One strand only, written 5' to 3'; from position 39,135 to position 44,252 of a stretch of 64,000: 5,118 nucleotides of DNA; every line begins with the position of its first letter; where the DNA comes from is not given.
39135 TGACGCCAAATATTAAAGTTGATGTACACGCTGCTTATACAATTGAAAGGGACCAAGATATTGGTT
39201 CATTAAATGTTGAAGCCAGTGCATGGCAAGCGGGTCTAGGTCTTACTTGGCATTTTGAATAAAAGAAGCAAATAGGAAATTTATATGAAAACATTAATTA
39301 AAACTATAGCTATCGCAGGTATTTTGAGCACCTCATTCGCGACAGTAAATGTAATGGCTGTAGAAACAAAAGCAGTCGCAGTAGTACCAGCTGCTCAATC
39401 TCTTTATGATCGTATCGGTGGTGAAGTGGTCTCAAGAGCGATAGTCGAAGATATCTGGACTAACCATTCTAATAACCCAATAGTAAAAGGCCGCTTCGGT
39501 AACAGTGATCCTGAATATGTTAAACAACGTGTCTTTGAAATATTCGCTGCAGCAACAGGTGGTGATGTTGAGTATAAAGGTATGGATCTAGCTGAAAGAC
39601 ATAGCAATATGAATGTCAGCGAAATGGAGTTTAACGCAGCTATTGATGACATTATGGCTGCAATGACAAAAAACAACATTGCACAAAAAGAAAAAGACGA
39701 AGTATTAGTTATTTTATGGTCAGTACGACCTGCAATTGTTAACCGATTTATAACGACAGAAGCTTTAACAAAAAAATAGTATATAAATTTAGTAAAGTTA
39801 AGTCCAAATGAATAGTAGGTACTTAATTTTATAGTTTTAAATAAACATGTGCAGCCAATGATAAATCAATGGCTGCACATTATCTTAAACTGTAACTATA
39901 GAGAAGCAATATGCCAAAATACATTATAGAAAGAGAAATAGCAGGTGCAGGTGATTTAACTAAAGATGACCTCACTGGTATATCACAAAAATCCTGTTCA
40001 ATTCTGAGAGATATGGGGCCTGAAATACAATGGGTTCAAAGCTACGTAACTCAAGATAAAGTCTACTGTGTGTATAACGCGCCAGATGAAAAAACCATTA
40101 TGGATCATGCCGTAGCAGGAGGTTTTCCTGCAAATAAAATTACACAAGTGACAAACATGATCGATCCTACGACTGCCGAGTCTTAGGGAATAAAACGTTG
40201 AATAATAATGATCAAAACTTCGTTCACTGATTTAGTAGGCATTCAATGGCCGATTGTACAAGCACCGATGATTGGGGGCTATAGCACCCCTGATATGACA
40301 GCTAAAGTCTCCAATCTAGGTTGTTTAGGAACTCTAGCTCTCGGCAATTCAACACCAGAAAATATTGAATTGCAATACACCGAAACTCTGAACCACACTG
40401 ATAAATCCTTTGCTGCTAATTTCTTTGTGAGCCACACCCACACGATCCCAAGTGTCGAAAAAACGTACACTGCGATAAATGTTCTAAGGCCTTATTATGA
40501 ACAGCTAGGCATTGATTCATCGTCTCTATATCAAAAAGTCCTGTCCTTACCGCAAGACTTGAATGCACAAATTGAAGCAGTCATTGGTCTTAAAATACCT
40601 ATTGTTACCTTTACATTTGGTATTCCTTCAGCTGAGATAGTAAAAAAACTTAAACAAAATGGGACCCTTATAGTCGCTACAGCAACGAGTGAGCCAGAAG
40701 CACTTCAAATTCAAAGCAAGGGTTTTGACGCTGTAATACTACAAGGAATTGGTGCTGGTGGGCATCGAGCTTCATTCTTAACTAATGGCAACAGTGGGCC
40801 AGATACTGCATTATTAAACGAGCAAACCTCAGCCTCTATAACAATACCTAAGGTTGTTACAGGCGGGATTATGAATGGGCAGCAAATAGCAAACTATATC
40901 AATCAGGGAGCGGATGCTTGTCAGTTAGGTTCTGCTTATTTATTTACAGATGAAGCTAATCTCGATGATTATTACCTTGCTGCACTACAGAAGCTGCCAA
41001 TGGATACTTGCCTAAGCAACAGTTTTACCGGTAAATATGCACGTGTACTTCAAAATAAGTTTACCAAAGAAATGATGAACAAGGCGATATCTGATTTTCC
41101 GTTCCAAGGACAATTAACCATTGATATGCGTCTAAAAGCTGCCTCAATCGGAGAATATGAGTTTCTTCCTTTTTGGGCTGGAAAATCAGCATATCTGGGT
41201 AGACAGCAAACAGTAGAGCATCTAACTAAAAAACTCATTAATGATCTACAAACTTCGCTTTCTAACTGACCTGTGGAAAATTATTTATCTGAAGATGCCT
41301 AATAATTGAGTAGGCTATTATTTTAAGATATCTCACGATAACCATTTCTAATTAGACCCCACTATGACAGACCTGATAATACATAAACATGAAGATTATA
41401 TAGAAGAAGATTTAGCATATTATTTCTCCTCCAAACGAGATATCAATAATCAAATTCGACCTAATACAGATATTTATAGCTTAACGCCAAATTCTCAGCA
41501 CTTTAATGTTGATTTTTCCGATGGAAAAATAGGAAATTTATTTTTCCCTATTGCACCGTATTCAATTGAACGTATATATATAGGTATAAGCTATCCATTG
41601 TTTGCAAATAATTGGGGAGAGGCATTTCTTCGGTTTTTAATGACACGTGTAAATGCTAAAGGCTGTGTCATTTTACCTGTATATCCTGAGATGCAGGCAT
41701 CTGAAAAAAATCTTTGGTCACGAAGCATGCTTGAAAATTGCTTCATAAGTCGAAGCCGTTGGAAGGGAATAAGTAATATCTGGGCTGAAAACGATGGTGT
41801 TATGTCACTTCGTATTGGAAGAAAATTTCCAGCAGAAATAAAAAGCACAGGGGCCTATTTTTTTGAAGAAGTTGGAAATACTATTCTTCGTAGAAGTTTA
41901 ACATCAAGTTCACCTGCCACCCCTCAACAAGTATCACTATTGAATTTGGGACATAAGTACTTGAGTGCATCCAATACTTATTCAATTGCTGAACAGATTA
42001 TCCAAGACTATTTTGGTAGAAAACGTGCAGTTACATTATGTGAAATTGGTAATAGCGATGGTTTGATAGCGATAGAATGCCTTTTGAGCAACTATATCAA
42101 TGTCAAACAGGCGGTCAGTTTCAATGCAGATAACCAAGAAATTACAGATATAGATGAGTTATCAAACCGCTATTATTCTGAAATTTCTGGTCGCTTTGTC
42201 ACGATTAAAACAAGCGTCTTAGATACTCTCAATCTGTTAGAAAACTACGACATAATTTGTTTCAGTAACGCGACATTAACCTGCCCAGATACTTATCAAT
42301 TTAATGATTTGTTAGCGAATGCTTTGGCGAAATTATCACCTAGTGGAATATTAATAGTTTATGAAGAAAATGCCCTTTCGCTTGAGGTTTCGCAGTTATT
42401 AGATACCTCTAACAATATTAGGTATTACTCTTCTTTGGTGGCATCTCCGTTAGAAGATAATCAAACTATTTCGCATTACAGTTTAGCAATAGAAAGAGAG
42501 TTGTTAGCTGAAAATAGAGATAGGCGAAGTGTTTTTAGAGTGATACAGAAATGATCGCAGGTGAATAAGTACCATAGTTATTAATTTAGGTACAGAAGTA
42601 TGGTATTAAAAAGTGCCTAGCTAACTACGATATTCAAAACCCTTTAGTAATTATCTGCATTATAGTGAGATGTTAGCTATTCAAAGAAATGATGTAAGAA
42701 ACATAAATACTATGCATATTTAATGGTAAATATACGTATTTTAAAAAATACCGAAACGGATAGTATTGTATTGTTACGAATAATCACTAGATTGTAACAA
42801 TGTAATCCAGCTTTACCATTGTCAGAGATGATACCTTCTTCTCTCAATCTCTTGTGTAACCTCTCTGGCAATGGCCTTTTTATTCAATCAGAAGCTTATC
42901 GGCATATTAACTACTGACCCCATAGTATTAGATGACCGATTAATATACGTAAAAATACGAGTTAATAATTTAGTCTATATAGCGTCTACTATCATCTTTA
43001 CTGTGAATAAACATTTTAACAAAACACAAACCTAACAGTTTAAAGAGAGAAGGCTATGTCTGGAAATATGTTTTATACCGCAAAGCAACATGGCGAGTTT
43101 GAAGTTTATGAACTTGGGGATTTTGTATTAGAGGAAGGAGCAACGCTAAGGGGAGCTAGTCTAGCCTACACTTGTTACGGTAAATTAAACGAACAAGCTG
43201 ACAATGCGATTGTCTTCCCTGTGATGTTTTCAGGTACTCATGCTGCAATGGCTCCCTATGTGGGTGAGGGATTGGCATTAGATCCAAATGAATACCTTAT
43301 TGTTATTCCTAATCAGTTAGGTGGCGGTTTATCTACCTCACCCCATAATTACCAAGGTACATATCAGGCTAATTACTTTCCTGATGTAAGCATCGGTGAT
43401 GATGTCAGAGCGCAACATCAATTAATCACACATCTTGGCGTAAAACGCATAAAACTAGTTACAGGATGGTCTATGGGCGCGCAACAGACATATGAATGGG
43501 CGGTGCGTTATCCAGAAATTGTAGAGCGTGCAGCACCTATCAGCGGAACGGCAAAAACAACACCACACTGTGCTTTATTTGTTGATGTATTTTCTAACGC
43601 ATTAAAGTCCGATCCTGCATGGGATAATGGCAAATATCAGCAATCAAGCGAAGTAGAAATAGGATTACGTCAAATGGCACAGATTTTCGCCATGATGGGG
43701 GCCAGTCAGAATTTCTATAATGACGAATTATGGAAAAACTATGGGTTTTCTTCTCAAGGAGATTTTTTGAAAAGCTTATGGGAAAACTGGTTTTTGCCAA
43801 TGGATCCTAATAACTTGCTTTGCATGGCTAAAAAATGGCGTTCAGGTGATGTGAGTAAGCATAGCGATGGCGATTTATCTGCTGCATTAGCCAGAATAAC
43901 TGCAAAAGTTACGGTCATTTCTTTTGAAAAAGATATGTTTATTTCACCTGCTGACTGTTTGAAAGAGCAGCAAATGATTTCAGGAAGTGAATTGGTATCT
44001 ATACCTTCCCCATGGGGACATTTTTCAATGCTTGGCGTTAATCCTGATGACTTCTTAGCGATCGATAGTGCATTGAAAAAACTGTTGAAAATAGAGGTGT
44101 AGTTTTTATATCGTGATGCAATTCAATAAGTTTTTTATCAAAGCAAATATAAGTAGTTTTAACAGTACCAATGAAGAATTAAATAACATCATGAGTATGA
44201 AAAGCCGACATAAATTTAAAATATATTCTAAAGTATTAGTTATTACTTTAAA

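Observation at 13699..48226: Recurrent TACGTA-centred palindromic box in the promoter regions of island 2, implying one regulon linking sox, mtoX and the AlkB-like cluster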

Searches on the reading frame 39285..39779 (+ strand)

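Call 13: search_protein_families(library=pfam, proteins=[window:39285-39779:+])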
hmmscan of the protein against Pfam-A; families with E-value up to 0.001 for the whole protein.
window:39285-39779:+ (164 aa): 1 family
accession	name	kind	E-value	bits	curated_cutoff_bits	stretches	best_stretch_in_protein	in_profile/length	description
PF01152.27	Bac_globin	-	5.3e-10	40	21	1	39-148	1-116/121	Bacterial-like globin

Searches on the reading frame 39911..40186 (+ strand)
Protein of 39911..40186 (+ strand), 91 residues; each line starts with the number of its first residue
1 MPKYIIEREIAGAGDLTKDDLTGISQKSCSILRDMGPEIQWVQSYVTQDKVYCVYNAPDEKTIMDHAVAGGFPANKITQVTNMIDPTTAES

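Call 13: search_protein_families(library=pfam, proteins=[window:39911-40186:+])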
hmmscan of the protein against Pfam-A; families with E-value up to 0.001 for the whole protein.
window:39911-40186:+ (91 aa): 1 family
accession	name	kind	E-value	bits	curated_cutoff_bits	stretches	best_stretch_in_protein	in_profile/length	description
PF14026.12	SCO4226-like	-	3.7e-27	94.7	28.5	1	4-80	1-76/76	Nickel responsive protein SCO4226-like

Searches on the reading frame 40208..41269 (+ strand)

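Call 13: search_protein_families(library=pfam, proteins=[window:40208-41269:+])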
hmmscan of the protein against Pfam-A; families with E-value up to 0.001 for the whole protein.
window:40208-41269:+ (353 aa): 2 families
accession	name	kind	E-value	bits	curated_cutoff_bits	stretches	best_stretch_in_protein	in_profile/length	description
PF03060.21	NMO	-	5.7e-54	184.2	28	1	5-345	3-330/331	Nitronate monooxygenase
PF04131.20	NanE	-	0.00071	19.3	27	0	142-244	82-176/192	Putative N-acetylmannosamine-6-phosphate epimerase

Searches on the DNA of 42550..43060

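Call 52: search_rna_families(source=window, start=42550, end=43060, threshold=evalue, max_evalue=1)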
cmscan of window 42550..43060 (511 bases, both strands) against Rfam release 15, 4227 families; matches with E-value up to 1: 1.
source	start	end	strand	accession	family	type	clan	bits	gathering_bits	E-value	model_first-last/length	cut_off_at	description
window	42816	42884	+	RF02906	sRNA154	Gene; sRNA;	-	18.7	88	0.29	1-134/134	no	Archaeal Small RNA 154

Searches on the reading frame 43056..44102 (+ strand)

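Call 13: search_protein_families(library=pfam, proteins=[window:43056-44102:+])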
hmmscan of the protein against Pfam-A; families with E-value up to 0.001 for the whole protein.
window:43056-44102:+ (348 aa): 2 families
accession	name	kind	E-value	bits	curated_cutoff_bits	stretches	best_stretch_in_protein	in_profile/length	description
PF00561.26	Abhydrolase_1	-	2.1e-10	41.2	25.8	1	74-195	22-129/245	alpha/beta hydrolase fold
PF12697.13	Abhydrolase_6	-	0.0002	22.5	26.3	1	109-334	44-215/217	Alpha/beta hydrolase family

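Call 41: search_protein_families(library=ncbifam, proteins=[window:43056-44102:+], max_evalue=0.00001)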
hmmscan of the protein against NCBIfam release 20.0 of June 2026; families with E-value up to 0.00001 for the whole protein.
window:43056-44102:+ (348 aa): 7 families
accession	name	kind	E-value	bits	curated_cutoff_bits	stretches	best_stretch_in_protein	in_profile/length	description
NF005757.0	PRK07581.1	subfamily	5.8e-135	449.5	332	1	11-345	3-338/339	hypothetical protein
TIGR01392.2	MetX_acetyl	equivalog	1.7e-48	165.5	500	1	22-326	4-336/351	homoserine O-acetyltransferase MetX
NF001209.0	PRK00175.1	equivalog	4.9e-45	153.9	331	1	16-327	16-359/381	homoserine O-acetyltransferase MetX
NF005262.1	PRK06765.1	equivalog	4.2e-38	131.3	450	1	16-324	5-349/366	E22 family MetX-like putative esterase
NF047917.1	MetX_acetyl_MTB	exception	3.6e-34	118.4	475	1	11-326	3-345/361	homoserine O-acetyltransferase MetX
NF047916.1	MetX_succinyl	exception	7e-31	107.5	560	1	24-301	17-323/370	homoserine O-succinyltransferase MetX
NF005071.0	PRK06489.1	equivalog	2.1e-30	106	305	1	18-307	35-318/362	hypothetical protein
